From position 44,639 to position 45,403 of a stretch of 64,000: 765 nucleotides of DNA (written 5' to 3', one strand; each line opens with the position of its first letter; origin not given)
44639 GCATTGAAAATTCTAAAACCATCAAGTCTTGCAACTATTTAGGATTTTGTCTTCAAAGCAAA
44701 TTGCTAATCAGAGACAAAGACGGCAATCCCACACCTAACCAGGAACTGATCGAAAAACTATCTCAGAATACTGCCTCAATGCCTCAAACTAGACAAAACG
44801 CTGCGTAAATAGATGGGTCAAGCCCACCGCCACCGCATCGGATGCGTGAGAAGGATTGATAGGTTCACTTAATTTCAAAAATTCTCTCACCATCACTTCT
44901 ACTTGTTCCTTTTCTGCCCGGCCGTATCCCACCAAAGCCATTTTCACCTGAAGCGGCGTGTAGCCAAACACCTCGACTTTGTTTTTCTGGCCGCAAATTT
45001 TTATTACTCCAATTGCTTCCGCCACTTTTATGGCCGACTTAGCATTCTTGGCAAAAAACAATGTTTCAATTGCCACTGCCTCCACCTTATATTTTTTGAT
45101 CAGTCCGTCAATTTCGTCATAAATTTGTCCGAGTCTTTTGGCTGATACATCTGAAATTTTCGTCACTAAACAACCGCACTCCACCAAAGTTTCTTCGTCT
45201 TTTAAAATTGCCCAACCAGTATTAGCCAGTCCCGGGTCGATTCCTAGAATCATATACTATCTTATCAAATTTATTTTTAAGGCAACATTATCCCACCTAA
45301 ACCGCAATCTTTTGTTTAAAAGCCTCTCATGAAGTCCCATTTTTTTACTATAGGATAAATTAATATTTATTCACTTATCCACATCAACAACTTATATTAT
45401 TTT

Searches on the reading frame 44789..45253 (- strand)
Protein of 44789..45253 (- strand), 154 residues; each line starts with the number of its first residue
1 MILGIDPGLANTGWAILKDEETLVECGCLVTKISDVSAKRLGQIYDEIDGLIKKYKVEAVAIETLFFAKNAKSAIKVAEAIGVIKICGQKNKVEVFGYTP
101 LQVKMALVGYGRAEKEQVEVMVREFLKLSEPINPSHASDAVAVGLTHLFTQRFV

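Call 69: search_protein_families(library=pfam, proteins=[window:44789-45253:-], max_evalue=0.001)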
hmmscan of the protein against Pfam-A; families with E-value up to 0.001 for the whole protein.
window:44789-45253:- (154 aa): 1 family
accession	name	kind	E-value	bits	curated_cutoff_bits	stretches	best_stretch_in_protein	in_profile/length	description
PF02075.23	RuvC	-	6.3e-44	149.9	22.2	1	2-147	1-148/148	Crossover junction endodeoxyribonuclease RuvC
